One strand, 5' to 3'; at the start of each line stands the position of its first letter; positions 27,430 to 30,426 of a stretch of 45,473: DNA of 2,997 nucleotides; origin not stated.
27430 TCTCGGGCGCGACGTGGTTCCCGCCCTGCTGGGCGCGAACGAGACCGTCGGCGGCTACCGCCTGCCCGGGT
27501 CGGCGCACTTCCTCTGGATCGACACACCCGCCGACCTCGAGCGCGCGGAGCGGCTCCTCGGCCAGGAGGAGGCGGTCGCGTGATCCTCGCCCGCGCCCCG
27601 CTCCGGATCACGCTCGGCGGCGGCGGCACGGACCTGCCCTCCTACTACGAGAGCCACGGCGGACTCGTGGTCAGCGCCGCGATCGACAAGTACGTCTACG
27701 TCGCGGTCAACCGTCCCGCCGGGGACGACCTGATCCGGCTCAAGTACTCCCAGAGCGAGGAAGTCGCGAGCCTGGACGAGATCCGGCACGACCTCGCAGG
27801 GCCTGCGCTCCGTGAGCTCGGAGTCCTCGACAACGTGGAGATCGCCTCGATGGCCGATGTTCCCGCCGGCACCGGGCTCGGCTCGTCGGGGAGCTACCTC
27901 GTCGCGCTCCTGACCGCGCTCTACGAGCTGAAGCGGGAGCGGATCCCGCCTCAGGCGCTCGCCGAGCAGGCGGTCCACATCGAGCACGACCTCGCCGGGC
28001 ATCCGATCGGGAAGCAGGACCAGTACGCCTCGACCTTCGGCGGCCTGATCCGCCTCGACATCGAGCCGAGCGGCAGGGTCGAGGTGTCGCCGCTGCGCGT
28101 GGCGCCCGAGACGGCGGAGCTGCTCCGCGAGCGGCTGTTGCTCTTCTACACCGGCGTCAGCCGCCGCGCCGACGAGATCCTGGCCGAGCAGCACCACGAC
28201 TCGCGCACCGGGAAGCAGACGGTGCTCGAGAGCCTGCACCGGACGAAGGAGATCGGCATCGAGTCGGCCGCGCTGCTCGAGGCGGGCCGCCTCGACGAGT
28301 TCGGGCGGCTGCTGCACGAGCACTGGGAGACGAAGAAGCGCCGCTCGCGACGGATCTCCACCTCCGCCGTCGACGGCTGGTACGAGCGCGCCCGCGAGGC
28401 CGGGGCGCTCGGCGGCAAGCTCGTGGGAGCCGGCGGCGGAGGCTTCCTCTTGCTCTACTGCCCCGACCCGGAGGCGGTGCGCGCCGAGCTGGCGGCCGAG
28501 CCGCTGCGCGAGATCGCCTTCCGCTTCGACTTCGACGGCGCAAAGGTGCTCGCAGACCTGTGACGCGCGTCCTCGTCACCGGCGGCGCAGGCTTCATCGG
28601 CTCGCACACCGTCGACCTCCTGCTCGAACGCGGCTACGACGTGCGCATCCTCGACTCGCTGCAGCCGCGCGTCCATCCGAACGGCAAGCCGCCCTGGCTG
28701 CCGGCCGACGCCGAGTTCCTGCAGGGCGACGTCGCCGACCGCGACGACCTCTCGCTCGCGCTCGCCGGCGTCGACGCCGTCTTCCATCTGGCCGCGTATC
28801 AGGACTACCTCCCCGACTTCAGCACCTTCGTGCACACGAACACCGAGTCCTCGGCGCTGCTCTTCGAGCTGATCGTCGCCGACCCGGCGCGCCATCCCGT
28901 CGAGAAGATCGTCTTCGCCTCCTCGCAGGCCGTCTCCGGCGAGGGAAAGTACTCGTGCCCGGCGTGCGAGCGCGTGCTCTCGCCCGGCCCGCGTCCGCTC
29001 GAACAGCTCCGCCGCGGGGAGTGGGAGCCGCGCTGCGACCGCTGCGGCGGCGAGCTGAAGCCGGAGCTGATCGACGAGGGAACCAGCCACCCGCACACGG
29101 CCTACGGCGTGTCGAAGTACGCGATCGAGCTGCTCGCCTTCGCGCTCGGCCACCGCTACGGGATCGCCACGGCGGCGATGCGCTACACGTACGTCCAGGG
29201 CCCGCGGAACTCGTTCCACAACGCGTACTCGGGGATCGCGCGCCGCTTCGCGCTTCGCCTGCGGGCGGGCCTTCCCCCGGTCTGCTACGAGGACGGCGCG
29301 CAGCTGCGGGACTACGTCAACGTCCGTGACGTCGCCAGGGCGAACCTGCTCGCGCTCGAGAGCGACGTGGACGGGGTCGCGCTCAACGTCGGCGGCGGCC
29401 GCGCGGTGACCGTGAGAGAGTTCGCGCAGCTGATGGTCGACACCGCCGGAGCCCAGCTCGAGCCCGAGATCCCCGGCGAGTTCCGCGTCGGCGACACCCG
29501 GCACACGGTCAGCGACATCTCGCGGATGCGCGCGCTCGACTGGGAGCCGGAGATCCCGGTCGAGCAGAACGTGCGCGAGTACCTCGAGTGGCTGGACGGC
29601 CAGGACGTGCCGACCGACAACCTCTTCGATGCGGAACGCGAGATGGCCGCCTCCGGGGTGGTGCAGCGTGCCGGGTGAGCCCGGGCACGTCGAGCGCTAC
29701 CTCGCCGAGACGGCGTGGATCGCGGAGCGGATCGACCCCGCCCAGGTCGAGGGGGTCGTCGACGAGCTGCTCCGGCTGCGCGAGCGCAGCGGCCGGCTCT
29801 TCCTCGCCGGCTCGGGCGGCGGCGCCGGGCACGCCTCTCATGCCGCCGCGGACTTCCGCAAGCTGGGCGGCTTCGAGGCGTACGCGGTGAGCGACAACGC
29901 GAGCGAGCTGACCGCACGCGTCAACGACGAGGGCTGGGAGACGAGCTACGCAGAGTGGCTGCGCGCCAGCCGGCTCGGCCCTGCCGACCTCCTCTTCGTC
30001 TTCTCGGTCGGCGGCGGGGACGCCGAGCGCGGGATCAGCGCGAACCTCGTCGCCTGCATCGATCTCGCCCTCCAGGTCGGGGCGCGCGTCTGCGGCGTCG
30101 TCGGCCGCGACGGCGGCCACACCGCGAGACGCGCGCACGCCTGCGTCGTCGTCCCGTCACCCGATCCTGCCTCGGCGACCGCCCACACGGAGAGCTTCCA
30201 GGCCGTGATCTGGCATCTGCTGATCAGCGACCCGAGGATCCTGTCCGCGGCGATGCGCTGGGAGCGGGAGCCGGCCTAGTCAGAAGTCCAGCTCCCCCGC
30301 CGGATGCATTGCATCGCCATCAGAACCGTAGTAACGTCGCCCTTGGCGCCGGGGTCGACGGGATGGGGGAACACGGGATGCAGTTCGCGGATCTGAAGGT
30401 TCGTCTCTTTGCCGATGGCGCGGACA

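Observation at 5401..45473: A ~40-kb Wzx/Wzy glycan locus combining UDP-, GDP- and CDP-activated unusual sugars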

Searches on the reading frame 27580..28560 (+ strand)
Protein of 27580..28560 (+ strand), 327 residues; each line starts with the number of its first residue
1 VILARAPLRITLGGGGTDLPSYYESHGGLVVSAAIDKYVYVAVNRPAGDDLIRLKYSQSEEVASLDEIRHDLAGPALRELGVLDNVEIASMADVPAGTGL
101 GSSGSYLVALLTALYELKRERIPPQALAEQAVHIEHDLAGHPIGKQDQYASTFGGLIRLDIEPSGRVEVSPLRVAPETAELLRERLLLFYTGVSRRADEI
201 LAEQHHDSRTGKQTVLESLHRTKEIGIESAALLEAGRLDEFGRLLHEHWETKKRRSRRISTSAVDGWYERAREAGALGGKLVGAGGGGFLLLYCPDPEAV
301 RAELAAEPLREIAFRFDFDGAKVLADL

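Call 9: search_protein_families(library=pfam, proteins=[window:27580-28560:+])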
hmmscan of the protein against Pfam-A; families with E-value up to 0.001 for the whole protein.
window:27580-28560:+ (327 aa): 2 families
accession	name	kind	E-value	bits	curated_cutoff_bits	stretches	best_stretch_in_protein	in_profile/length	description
PF00288.32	GHMP_kinases_N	-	2.6e-14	53.6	22.3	1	78-155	12-87/87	GHMP kinases N terminal domain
PF08544.19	GHMP_kinases_C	-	1.3e-12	48.4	21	1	231-302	3-74/85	GHMP kinases C terminal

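Call 12: search_protein_families(library=ncbifam, proteins=[window:27580-28560:+], max_evalue=0.00001)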
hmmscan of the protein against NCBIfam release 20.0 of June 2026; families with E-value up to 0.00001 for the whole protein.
window:27580-28560:+ (327 aa): 10 families
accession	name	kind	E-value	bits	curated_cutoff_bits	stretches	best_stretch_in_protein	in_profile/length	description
NF049969.1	GlMnHpPKinHddA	equivalog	1.2e-44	153.1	600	2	87-294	99-304/338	D-glycero-D-manno-heptose 7-phosphate kinase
NF009948.0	PRK13412.1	equivalog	5.4e-33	113.7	721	1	85-300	726-941/974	bifunctional fucokinase/fucose-1-phosphate guanylyltransferase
TIGR00549.1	mevalon_kin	equivalog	1.5e-22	80.4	163.05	1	27-291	16-274/276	mevalonate kinase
NF003006.0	PRK03817.1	equivalog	8.4e-16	57.9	443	1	4-154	4-156/352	galactokinase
NF003036.0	PRK03926.1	equivalog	2.5e-15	56.3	403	1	27-294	21-267/302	mevalonate kinase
NF001816.0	PRK00555.1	equivalog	1e-11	44.4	509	0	77-156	82-162/363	galactokinase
NF003705.0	PRK05322.1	equivalog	1.6e-08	33.7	385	0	210-288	270-343/388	galactokinase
TIGR00131.1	gal_kin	equivalog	1.2e-07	31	226.65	0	86-154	111-179/388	galactokinase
TIGR01920.1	Shik_kin_archae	equivalog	1.6e-06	27.7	126.85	1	32-137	18-121/266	shikimate kinase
NF003472.0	PRK05101.1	equivalog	4.1e-06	26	499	0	84-154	111-181/382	galactokinase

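Call 68: search_solved_structures(query=window:27580-28560:+, max_evalue=0.00001)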
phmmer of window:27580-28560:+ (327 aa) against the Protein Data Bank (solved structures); distinct sequences matched with E-value up to 0.00001: 20.
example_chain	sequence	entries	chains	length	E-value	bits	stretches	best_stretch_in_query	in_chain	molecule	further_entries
4usk_A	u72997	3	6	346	3.3e-46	161.6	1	2-298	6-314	PUTATIVE SUGAR KINASE | SUGAR KINASE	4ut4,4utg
4usm_A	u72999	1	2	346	8.6e-46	160.2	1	2-297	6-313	PUTATIVE SUGAR KINASE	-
3k85_A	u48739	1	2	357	1.1e-43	153.4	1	2-298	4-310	D-glycero-D-manno-heptose 1-phosphate kinase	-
4n3o_A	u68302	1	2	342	6.5e-35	124.5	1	4-298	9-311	Putative D-glycero-D-manno-heptose 7-phosphate kinase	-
9iip_A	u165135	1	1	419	1.2e-21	80.9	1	85-300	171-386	L-fucokinase/L-fucose-1-P guanylyltransferase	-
5yys_A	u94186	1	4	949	1.5e-20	77.3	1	85-300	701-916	L-fucokinase, L-fucose-1-P guanylyltransferase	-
9iit_A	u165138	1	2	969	1.6e-20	77.3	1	85-300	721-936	L-fucokinase/L-fucose-1-P guanylyltransferase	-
2cz9_A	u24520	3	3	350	1.6e-13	54.3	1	91-317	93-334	Probable galactokinase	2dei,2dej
1s4e_A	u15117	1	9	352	3.7e-13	53.1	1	90-298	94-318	Galactokinase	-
8teb_A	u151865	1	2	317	4.4e-09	39.7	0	77-159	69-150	Mevalonate kinase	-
6mde_A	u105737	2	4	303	5.1e-09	39.4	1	83-296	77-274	Mevalonate kinase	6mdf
4hac_A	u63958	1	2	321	6.7e-09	39.1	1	83-296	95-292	Mevalonate kinase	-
2hfs_A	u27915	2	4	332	7.8e-07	32.3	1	94-293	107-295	Mevalonate kinase, putative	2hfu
6gr2_A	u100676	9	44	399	2.4e-06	30.7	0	90-155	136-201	Galactokinase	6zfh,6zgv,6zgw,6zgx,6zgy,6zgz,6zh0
6q8z_A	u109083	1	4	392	2.4e-06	30.7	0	90-291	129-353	Galactokinase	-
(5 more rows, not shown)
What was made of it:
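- Closest known: GDP-D-glycero-alpha-D-manno-heptose pathway. Same: The same four core enzyme families are present, and the WcbL heptokinase is the best solved relative of the kinase (call 68).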

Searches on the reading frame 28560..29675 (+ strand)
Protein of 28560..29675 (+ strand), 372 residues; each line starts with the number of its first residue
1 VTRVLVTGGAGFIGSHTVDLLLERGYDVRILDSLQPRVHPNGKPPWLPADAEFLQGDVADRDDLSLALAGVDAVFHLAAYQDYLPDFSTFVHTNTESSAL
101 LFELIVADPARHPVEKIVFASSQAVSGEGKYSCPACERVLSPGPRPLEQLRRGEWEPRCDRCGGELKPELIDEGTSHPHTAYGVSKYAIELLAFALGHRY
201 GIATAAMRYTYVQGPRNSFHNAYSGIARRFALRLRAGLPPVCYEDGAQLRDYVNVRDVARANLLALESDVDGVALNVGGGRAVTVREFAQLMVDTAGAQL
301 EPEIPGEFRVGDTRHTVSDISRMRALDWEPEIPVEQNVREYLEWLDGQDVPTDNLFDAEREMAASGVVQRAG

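Call 9: search_protein_families(library=pfam, proteins=[window:28560-29675:+])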
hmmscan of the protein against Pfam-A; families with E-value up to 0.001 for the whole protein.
window:28560-29675:+ (372 aa): 8 families
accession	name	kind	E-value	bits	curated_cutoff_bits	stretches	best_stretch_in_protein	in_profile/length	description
PF01370.27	Epimerase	-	5e-42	144.4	20.9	2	4-135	1-127/240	NAD dependent epimerase/dehydratase family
PF16363.11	GDP_Man_Dehyd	-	1.2e-28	101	27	2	5-128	1-135/332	GDP-mannose 4,6 dehydratase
PF01073.25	3Beta_HSD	-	2.2e-14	53.6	22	1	5-131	1-125/280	3-beta hydroxysteroid dehydrogenase/isomerase family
PF07993.18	NAD_binding_4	-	1.1e-09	38.3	20.1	1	64-224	82-220/258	Male sterility protein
PF13460.12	NAD_binding_10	-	2.7e-07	31.1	27.2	1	8-126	1-102/184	NAD(P)H-binding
PF05368.20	NmrA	-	1.8e-06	28.2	27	1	3-79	4-78/298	NmrA-like family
PF02719.21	Polysacc_synt_2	-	5e-06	26.4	20.2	1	4-121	1-127/293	Polysaccharide biosynthesis protein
PF00106.31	adh_short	-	5.2e-05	23.2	26.6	1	4-72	3-72/195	short chain dehydrogenase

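Call 11: search_protein_families(library=ncbifam, proteins=[window:28560-29675:+], max_evalue=0.00001)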
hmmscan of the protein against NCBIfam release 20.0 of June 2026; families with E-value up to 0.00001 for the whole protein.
window:28560-29675:+ (372 aa): 18 families
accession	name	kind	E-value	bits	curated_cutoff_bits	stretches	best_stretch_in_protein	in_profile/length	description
TIGR01179.1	galE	equivalog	1.2e-29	103.2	262.3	2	3-130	1-129/332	UDP-glucose 4-epimerase GalE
TIGR02197.1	heptose_epim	equivalog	1.7e-28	99.7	274.6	2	173-345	129-313/316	ADP-glyceromanno-heptose 6-epimerase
TIGR01181.1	dTDP_gluc_dehyt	equivalog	3.2e-26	92.2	365.1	2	172-346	141-312/321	dTDP-glucose 4,6-dehydratase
TIGR03466.1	HpnA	hypoth_equivalog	6.1e-21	74.7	367.65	1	3-129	2-120/327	hopanoid-associated sugar epimerase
NF011728.1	PRK15181.1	equivalog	1.6e-18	66.9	760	1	171-345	154-337/348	Vi polysaccharide biosynthesis UDP-N-acetylglucosaminuronic acid C-4 epimerase TviC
NF008360.0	PRK11150.1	equivalog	1.6e-17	63.7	452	1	177-346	135-307/310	ADP-glyceromanno-heptose 6-epimerase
TIGR04180.1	EDH_00030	hypoth_equivalog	2.5e-16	59.6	475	1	4-131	1-130/297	NAD-dependent 4,6-dehydratase LegB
NF042422.1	oxyalk_red_OleD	equivalog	4.6e-13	49.2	580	1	3-128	2-116/329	2-alkyl-3-oxoalkanoate reductase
NF007956.0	PRK10675.1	subfamily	1.9e-12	47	394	1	3-128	2-130/338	UDP-glucose 4-epimerase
NF047922.1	GDPFucSynFcl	equivalog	2.8e-12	46.7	500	1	181-344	133-300/308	GDP-L-fucose synthase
NF043036.1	ErythonDh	equivalog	2e-11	43.7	325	1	3-127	2-130/321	D-erythronate dehydrogenase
NF041293.1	G6PDh_Azf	equivalog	7.7e-11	41.9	400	1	3-127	4-120/252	NAD-dependent glucose-6-phosphate dehydrogenase Azf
NF007490.0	PRK10084.1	subfamily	7.7e-10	38.3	649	0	170-345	154-334/361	dTDP-glucose 4,6-dehydratase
NF007582.0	PRK10217.1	equivalog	3.7e-09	36.1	698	0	177-281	155-255/355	dTDP-glucose 4,6-dehydratase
NF052578.1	StrlDmthSdmBMthl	equivalog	4.2e-08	33.3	600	0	4-81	3-75/328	sterol demethylase protein SdmB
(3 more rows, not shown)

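Call 70: search_solved_structures(query=window:28560-29675:+, max_evalue=1e-15)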
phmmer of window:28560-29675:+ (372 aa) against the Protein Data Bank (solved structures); distinct sequences matched with E-value up to 1e-15: 33.
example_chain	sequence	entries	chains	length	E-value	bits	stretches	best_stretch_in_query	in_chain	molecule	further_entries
4zrm_A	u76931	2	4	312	2e-37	132.4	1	176-344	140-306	UDP-glucose 4-epimerase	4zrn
6dnt_A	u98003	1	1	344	3.2e-36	128.5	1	178-347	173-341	NAD-dependent epimerase/dehydratase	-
6wjb_A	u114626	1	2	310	3.8e-36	128.2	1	3-137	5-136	NAD-dependent epimerase/dehydratase family protein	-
6wj9_A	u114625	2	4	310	3e-35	125.3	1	3-137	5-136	NAD-dependent epimerase/dehydratase family protein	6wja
2p5u_A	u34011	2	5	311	9.4e-29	103.9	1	176-342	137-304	UDP-glucose 4-epimerase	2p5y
6kv9_A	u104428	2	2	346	3.9e-26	95.3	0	174-344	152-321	MoeE5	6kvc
3icp_A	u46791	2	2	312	4.1e-25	91.9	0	175-341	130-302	NAD-dependent epimerase/dehydratase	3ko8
8rdg_A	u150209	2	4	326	2.9e-24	89.1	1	3-131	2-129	SDR family NAD(P)-dependent oxidoreductase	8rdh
8rdi_A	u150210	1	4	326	1e-23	87.3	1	3-131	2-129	SDR family NAD(P)-dependent oxidoreductase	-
3aw9_A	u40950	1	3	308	5.7e-23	84.9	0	175-341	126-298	NAD-dependent epimerase/dehydratase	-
1sb8_A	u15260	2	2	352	4e-22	82.1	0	172-344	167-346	wbpP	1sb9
10ke_A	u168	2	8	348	6e-22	81.5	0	171-344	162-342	Capsular polysaccharide biosynthesis protein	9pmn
7ys8_A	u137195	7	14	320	1.3e-21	80.4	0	175-345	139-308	UDP-glucose 4-epimerase | UDP-glucose 4-epimerase along with EC 5.1.3.2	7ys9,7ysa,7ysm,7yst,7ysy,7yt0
1r6d_A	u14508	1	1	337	1.7e-19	73.4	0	3-106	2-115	TDP-glucose-4,6-dehydratase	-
1r66_A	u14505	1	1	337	1.9e-19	73.3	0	3-106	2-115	TDP-glucose-4,6-dehydratase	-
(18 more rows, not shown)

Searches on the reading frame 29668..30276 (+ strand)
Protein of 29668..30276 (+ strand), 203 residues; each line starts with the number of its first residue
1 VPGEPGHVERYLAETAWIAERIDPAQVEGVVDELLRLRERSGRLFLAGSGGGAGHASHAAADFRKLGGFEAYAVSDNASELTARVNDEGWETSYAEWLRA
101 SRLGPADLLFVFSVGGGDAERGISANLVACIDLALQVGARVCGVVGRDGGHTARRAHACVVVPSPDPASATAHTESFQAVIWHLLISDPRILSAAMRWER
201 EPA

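Call 9: search_protein_families(library=pfam, proteins=[window:29668-30276:+])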
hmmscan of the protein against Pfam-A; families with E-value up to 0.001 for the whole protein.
window:29668-30276:+ (203 aa): 1 family
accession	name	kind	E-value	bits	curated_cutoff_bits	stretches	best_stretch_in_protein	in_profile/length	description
PF13580.11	SIS_2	-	0.00011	22.7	27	1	20-145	11-137/138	SIS domain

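Call 12: search_protein_families(library=ncbifam, proteins=[window:29668-30276:+], max_evalue=0.00001)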
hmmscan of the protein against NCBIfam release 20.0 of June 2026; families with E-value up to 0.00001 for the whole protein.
window:29668-30276:+ (203 aa): 4 families
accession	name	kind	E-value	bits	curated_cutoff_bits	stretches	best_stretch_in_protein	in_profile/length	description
TIGR00441.1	gmhA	equivalog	1.2e-10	41.7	209.45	1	39-166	9-134/154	D-sedoheptulose 7-phosphate isomerase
NF010547.0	PRK13938.1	equivalog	2.9e-10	40.1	320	1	18-169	22-171/196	D-sedoheptulose 7-phosphate isomerase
NF010546.0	PRK13936.1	equivalog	7.6e-09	35.6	276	1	25-183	27-182/197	phosphoheptose isomerase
NF001628.0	PRK00414.1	equivalog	4.3e-07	29.7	265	1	42-166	45-166/192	D-sedoheptulose 7-phosphate isomerase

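Call 69: search_solved_structures(query=window:29668-30276:+, max_evalue=0.001)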
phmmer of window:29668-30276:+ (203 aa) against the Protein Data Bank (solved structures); distinct sequences matched with E-value up to 0.001: 12.
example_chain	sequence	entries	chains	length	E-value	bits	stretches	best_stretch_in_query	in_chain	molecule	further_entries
5ltz_A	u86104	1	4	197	7.3e-09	38.8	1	16-168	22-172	Phosphoheptose isomerase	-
2xbl_A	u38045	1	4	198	8.6e-09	38.6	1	16-168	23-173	PHOSPHOHEPTOSE ISOMERASE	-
2x3y_A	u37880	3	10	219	1.2e-08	38.1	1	16-168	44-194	PHOSPHOHEPTOSE ISOMERASE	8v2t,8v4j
5lu7_A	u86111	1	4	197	1.2e-08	38.1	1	16-168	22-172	Phosphoheptose isomerase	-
5lu5_A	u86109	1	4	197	1.5e-08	37.8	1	16-168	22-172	Phosphoheptose isomerase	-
5i01_A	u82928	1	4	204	2.2e-08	37.2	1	30-171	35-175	Phosphoheptose isomerase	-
5lu6_A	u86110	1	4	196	1e-07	35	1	16-168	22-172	Phosphoheptose isomerase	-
1x92_A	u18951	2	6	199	8.2e-07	32.1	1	24-155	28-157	PHOSPHOHEPTOSE ISOMERASE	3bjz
1tk9_A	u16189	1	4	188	9.4e-07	31.9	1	22-169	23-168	Phosphoheptose isomerase 1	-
1x94_A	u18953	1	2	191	5.1e-06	29.5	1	22-164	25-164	putative Phosphoheptose isomerase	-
2i22_A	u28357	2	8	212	6.9e-05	25.8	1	40-164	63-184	Phosphoheptose isomerase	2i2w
5by2_A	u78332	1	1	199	0.00014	24.8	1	42-185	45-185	Phosphoheptose isomerase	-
